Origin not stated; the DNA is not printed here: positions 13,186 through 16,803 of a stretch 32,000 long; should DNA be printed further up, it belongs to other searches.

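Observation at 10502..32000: Glycan island combining two processive GT2 synthases with three GT-C transferases, three GH-like modules, a flippase-like protein and a radical SAM enzyme: candidate undescribed envelope/EPS pathway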

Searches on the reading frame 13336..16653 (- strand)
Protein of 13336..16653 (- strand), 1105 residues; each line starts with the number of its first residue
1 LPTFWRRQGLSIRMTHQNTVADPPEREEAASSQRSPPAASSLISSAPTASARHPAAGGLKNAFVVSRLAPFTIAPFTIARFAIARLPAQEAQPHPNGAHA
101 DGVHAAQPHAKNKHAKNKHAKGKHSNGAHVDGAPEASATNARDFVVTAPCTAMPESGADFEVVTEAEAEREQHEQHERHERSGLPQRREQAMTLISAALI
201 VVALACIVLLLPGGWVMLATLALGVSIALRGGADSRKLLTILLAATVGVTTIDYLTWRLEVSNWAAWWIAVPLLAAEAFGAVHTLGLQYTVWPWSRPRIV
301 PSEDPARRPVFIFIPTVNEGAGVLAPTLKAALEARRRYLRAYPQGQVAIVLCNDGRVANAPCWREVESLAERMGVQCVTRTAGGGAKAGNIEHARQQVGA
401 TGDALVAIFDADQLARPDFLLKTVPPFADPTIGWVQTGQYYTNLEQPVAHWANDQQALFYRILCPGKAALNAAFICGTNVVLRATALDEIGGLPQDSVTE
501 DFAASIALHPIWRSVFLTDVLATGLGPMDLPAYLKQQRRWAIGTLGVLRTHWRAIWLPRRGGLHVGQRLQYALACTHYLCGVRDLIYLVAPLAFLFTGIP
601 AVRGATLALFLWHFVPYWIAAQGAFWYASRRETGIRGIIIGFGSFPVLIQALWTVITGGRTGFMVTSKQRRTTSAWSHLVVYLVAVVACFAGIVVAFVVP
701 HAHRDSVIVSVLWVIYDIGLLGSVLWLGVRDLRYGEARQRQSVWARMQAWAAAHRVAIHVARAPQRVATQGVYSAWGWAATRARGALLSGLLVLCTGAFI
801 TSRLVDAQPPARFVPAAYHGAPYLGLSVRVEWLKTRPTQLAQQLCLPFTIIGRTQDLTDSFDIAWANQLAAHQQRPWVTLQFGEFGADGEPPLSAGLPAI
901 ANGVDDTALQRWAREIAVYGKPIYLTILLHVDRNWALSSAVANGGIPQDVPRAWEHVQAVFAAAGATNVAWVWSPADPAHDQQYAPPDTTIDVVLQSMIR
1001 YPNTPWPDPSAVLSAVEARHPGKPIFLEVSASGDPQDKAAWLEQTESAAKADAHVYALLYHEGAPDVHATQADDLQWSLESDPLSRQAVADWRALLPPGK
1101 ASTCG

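Call 5: search_protein_families(library=pfam, proteins=[window:13336-16653:-], max_evalue=0.01)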
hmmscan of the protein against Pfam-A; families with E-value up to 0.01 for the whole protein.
window:13336-16653:- (1105 aa): 5 families
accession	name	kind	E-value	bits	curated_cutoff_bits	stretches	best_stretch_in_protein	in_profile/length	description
PF13641.12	Glyco_tranf_2_3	-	3.3e-21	76.8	27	1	310-542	3-229/230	Glycosyltransferase like family 2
PF13632.12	Glyco_trans_2_3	-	1.6e-17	64.4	27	1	406-606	2-183/198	Glycosyl transferase family group 2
PF00535.33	Glycos_transf_2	-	6.2e-10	39.7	23.3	1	312-490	2-167/168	Glycosyl transferase family 2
PF13506.12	Glyco_transf_21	-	3.5e-07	30.3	21.7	1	401-541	29-173/174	Glycosyl transferase family 21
PF03552.20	Cellulose_synt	-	1.1e-06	28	24.7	1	496-677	420-614/722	Cellulose synthase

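Call 7: search_protein_families(library=ncbifam, proteins=[window:13336-16653:-], max_evalue=0.01)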
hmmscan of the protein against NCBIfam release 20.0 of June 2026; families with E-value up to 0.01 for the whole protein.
window:13336-16653:- (1105 aa): 4 families
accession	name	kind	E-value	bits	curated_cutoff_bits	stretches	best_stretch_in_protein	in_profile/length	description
TIGR03030.1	CelA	equivalog_domain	9.9e-71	238.7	699.1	1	186-752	4-584/714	UDP-forming cellulose synthase catalytic subunit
NF008558.0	PRK11498.1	equivalog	1.3e-52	178.8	992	1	163-729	119-690/872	UDP-forming cellulose synthase catalytic subunit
TIGR03937.1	PgaC_IcaA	equivalog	2.4e-06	26.8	422.3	1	310-559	47-285/407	poly-beta-1,6-N-acetyl-D-glucosamine synthase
TIGR04242.1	nodulat_NodC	equivalog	0.00035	19.6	550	1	310-544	50-284/395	chitooligosaccharide synthase NodC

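Call 21: search_solved_structures(query=window:13336-16479:-, max_evalue=0.001)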
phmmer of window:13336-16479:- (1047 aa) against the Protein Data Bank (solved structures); distinct sequences matched with E-value up to 0.001: 19.
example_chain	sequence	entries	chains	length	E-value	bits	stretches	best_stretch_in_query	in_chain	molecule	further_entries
7lby_A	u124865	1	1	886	8.8e-40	139.6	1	119-674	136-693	Cellulose synthase catalytic subunit [UDP-forming]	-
9b8v_E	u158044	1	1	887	8.9e-40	139.6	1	119-674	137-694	Cellulose synthase catalytic subunit [UDP-forming]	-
9fmv_A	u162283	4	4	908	9.5e-40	139.5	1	119-674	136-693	Cellulose synthase catalytic subunit [UDP-forming]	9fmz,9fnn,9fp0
5ej1_A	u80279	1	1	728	8.7e-38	133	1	140-690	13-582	Putative cellulose synthase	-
4p00_A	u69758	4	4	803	1.4e-37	132.3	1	139-690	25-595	Cellulose Synthase A subunit | Cellulose Synthase subunit A | Putative cellulose synthase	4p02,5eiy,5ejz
4hg6_A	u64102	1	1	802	1.4e-37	132.3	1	139-690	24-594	Cellulose Synthase Subunit A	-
8vi0_A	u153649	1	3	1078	3.1e-06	28.5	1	437-612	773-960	Cellulose synthase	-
8vht_A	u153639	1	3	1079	2.7e-05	25.4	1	431-619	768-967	Cellulose synthase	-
2vi0_A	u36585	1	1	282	5.1e-05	24.5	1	774-917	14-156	Endoglucanase H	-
2bvd_A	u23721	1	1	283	5.5e-05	24.4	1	774-917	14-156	ENDOGLUCANASE H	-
2v3g_A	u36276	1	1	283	5.9e-05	24.3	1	774-936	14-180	ENDOGLUCANASE H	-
2bv9_A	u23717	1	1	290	6.4e-05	24.2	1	774-917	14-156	ENDOGLUCANASE H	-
2cip_A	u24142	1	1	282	6.5e-05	24.1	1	774-917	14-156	ENDOGLUCANASE H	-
2cit_A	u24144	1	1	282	0.0001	23.5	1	774-917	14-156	ENDOGLUCANASE H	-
6zpl_C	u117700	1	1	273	0.0002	22.5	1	774-936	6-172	Endoglucanase H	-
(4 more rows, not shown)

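Call 41: find_homologous_proteins(query=window:13336-16479:-, max_evalue=1e-30)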
Query window:13336-16479:- (1047 aa): 484 proteins with E <= 1e-30 among 8000 candidates; the best 120 are listed.
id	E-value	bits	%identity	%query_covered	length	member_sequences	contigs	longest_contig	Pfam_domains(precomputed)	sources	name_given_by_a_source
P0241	0.0e+0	2400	100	100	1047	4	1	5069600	PF13632.13,PF13641.13,PF03552.21,PF00535.33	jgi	jgi:cellulose synthase (UDP-forming)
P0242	0.0e+0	1408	68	87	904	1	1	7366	PF13632.13,PF13506.14,PF13641.13,PF03552.21,PF00535.33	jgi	jgi:cellulose synthase/poly-beta-1,6-N-acetylglucosamine synthase-like glycosyltransferase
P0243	0.0e+0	1402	67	88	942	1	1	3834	PF13632.13,PF13506.14,PF13641.13,PF03552.21,PF00535.33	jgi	jgi:cellulose synthase (UDP-forming)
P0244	0.0e+0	1384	64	94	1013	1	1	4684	PF13632.13,PF13641.13,PF03552.21,PF00535.33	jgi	jgi:cellulose synthase/poly-beta-1,6-N-acetylglucosamine synthase-like glycosyltransferase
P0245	0.0e+0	1380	66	87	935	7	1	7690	PF13632.13,PF13506.14,PF13641.13,PF03552.21,PF00535.33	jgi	jgi:cellulose synthase/poly-beta-1,6-N-acetylglucosamine synthase-like glycosyltransferase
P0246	0.0e+0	1370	66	86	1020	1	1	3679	PF13632.13,PF13506.14,PF13641.13,PF03552.21,PF00535.33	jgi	jgi:cellulose synthase (UDP-forming)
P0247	0.0e+0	1355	66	87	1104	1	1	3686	PF13632.13,PF13506.14,PF13641.13,PF03552.21,PF00535.33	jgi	jgi:cellulose synthase/poly-beta-1,6-N-acetylglucosamine synthase-like glycosyltransferase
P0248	0.0e+0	1353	68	84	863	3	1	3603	PF13632.13,PF13506.14,PF13641.13,PF03552.21,PF00535.33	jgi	jgi:cellulose synthase (UDP-forming)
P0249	0.0e+0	1344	66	87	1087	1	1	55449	PF13632.13,PF13641.13,PF03552.21,PF00535.33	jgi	jgi:cellulose synthase (UDP-forming)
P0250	0.0e+0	1336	67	84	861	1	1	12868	PF13632.13,PF13506.14,PF13641.13,PF03552.21,PF00535.33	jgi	jgi:cellulose synthase (UDP-forming)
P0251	0.0e+0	1303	65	55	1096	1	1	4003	PF13632.13,PF13506.14,PF13641.13,PF03552.21,PF00535.33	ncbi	-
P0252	0.0e+0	1295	66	55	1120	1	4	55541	PF13632.13,PF13506.14,PF13641.13,PF03552.21,PF00535.33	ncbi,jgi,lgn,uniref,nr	ncbi:MAG: hypothetical protein DLM67_22390 [Candidatus Nephthysia bennettiae]|uniref:Glycosyltransfe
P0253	0.0e+0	1295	62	88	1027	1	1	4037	PF13632.13,PF13506.14,PF13641.13,PF03552.21,PF00535.33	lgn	-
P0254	0.0e+0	1290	64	84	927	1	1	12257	PF13632.13,PF13506.14,PF13641.13,PF03552.21,PF00535.33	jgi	jgi:cellulose synthase/poly-beta-1,6-N-acetylglucosamine synthase-like glycosyltransferase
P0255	0.0e+0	1287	60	89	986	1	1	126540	PF13632.13,PF13506.14,PF13641.13,PF03552.21,PF00535.33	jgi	jgi:cellulose synthase/poly-beta-1,6-N-acetylglucosamine synthase-like glycosyltransferase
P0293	0.0e+0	1146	59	84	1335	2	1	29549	PF13632.13,PF13506.14,PF13641.13,PF03552.21,PF04138.21,PF00535.33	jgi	jgi:cellulose synthase/poly-beta-1,6-N-acetylglucosamine synthase-like glycosyltransferase/putative 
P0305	0.0e+0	1124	57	85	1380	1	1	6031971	PF13632.13,PF13641.13,PF03552.21,PF00535.33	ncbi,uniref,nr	ncbi:glycosyltransferase [Dictyobacter kobayashii]|uniref:GH26 domain-containing protein n=1 Tax=Dic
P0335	0.0e+0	1107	56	88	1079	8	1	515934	PF13632.13,PF13506.14,PF13641.13,PF03552.21,PF04138.21,PF00535.33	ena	-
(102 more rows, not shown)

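Call 42: find_encoding_contigs(protein=P0249, flank=8000, max_places=1)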
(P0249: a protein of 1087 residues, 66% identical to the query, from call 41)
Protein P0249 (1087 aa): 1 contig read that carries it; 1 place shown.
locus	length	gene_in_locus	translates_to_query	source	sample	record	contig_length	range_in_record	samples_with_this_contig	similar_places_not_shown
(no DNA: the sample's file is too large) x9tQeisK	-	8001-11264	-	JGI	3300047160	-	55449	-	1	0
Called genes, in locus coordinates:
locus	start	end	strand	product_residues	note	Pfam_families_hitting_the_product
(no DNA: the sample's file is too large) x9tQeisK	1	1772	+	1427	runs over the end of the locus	PF01637:ATPase_2 (weak), PF13401:AAA_22, PF20703:nSTAND1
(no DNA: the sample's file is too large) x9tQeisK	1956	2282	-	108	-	-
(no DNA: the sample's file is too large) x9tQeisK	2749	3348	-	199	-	-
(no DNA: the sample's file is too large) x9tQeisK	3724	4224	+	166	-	PF13411:MerR_1 (faint)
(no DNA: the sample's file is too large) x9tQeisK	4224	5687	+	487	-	PF02518:HATPase_c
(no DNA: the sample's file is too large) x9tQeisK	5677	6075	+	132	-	PF00072:Response_reg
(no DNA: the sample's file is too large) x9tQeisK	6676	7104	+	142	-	PF00072:Response_reg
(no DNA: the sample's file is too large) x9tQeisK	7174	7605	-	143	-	PF10604:Polyketide_cyc2, PF03364:Polyketide_cyc, PF08327:AHSA1 (weak)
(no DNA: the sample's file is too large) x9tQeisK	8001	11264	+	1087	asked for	PF00535:Glycos_transf_2, PF13641:Glyco_tranf_2_3, PF13632:Glyco_trans_2_3, PF03552:Cellulose_synt (weak)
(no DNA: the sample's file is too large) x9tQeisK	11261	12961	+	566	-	-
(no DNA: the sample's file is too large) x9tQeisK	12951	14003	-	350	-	-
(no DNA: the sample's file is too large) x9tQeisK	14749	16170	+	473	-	PF22848:ASD1_dom (weak), PF12891:Glyco_hydro_44 (weak), PF01229:Glyco_hydro_39 (weak)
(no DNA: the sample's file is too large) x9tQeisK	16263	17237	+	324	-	PF21253:Mann_GBD_bact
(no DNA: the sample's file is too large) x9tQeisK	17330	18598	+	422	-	PF13506:Glyco_transf_21 (weak), PF13641:Glyco_tranf_2_3, PF00535:Glycos_transf_2, PF13632:Glyco_trans_2_3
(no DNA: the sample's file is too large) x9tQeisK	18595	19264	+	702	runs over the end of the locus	PF02366:PMT, PF13231:PMT_2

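Call 43: find_encoding_contigs(protein=P0305, flank=8000, max_places=1)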
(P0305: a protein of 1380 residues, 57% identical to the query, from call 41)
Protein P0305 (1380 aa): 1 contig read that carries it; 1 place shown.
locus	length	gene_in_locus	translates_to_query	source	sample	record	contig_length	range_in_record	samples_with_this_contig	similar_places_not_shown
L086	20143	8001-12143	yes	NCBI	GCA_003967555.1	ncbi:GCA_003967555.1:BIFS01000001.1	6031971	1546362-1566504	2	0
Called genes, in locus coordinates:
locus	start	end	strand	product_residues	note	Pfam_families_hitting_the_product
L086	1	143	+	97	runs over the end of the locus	PF13358:DDE_3 (weak)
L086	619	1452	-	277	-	-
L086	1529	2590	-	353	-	PF13424:TPR_12 (faint), PF00515:TPR_1 (faint), PF07719:TPR_2 (faint)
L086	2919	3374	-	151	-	PF13924:Lipocalin_5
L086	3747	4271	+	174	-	-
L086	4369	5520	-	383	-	PF05977:MFS_3, PF07690:MFS_1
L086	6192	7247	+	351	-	-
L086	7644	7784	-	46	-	-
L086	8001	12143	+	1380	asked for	PF00535:Glycos_transf_2, PF13641:Glyco_tranf_2_3, PF13632:Glyco_trans_2_3, PF03552:Cellulose_synt (weak)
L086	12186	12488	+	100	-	-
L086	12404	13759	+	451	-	PF13231:PMT_2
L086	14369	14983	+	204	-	PF28390:DUF8389 (weak)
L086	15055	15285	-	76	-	PF02597:ThiS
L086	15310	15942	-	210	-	PF02581:TMP-TENI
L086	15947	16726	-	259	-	PF05690:ThiG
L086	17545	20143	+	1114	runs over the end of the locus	PF09137:Glucodextran_N, PF00723:Glyco_hydro_15, PF09985:Glucodextran_C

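Call 44: find_encoding_contigs(protein=P0252, flank=8000, max_places=1)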
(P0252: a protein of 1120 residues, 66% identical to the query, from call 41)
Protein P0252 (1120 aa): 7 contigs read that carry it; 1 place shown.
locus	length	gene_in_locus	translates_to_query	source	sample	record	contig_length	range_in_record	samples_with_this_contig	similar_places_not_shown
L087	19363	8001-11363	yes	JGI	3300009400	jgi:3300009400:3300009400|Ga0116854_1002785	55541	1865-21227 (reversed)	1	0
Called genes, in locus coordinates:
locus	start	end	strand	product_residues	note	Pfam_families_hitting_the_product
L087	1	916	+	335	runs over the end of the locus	PF00248:Aldo_ket_red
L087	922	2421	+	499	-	PF00370:FGGY_N, PF02782:FGGY_C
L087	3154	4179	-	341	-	PF01548:DEDD_Tnp_IS110, PF02371:Transposase_20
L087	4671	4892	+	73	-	-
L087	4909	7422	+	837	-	PF00535:Glycos_transf_2, PF13641:Glyco_tranf_2_3 (weak), PF13506:Glyco_transf_21 (faint), PF00535:Glycos_transf_2, PF13641:Glyco_tranf_2_3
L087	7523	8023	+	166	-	-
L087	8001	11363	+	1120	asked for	PF00535:Glycos_transf_2, PF13641:Glyco_tranf_2_3, PF13506:Glyco_transf_21 (weak), PF13632:Glyco_trans_2_3, PF03552:Cellulose_synt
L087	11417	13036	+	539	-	PF13231:PMT_2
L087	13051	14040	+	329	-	PF00150:Cellulase (faint)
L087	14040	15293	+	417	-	PF04015:DUF362, PF12838:Fer4_7 (faint), PF12797:Fer4_2 (faint), PF13484:Fer4_16 (faint), PF14697:Fer4_21 (faint), PF00037:Fer4 (weak), PF13237:Fer4_10 (weak), PF00037:Fer4 (weak), +1 more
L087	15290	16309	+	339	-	PF01073:3Beta_HSD, PF01370:Epimerase, PF04321:RmlD_sub_bind, PF05368:NmrA, PF07993:NAD_binding_4, PF13460:NAD_binding_10, PF16363:GDP_Man_Dehyd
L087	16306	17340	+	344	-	PF01073:3Beta_HSD, PF01370:Epimerase, PF02719:Polysacc_synt_2 (weak), PF04321:RmlD_sub_bind, PF05368:NmrA, PF07993:NAD_binding_4, PF13460:NAD_binding_10, PF16363:GDP_Man_Dehyd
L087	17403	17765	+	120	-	PF03706:LPG_synthase_TM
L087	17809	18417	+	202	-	PF03706:LPG_synthase_TM (weak)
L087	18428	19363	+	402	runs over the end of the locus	PF04055:Radical_SAM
